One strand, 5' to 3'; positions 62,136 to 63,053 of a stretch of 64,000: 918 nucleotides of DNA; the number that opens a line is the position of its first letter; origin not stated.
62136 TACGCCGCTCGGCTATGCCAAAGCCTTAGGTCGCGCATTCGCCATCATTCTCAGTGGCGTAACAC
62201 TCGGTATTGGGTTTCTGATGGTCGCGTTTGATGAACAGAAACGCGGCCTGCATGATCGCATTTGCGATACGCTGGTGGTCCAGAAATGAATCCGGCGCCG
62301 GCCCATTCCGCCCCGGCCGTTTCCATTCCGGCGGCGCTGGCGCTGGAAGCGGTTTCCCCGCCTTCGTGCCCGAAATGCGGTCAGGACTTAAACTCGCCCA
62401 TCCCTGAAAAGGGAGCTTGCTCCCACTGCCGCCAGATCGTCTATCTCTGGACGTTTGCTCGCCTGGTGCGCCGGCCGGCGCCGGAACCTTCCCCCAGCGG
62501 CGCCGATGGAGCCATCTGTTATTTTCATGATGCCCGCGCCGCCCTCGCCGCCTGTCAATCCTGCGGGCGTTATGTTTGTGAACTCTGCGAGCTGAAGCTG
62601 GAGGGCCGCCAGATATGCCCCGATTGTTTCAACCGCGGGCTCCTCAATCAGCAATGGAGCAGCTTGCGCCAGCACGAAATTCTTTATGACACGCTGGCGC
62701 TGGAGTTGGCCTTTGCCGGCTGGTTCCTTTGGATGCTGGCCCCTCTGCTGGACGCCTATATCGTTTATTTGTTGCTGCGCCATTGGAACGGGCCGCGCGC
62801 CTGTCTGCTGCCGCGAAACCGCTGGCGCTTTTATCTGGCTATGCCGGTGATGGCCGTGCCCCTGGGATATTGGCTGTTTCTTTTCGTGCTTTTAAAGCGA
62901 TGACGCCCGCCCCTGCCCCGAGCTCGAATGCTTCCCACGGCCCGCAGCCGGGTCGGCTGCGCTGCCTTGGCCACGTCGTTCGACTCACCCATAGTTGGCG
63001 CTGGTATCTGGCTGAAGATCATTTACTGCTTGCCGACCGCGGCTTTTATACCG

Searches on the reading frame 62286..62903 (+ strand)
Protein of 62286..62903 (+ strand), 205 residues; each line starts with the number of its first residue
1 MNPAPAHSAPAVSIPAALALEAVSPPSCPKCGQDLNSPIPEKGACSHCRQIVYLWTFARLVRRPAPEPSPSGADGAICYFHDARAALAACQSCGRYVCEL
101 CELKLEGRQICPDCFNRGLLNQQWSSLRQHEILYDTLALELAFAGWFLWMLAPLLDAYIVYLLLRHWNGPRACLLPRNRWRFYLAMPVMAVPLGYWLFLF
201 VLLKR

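Call 33: find_encoding_contigs(protein=window:62286-62903:+, flank=10000, max_places=5)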
Protein window:62286-62903:+ (205 aa): 5 contigs read that carry it; 3 places shown.
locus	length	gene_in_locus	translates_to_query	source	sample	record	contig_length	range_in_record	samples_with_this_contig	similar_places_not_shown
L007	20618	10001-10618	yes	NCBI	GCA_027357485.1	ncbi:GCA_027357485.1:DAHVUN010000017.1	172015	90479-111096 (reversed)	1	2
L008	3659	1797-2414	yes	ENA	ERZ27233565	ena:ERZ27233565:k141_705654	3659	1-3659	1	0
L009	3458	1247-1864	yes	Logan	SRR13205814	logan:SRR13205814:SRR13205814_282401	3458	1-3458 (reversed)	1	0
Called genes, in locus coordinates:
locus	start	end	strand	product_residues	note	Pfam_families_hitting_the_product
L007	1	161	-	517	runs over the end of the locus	-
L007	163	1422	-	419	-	-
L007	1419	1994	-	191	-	PF02563:Poly_export, PF22461:SLBB_2 (weak), PF10531:SLBB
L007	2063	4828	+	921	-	PF17764:PriA_3primeBD, PF00270:DEAD, PF04851:ResIII, PF18319:Zn_ribbon_PriA, PF00271:Helicase_C (weak), PF18074:PriA_C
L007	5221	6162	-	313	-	PF02163:Peptidase_M50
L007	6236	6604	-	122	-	PF18291:HU-HIG, PF00216:Bac_DNA_binding, PF18175:HU-CCDC81_bac_2 (weak)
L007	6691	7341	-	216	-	PF09335:VTT_dom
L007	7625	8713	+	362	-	PF04055:Radical_SAM, PF19288:CofH_C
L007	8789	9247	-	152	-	PF00581:Rhodanese (weak)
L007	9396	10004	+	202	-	PF06271:RDD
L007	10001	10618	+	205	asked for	-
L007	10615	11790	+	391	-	-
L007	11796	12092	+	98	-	-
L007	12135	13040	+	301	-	-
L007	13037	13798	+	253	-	PF13559:DUF4129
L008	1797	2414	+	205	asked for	-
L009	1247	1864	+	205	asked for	-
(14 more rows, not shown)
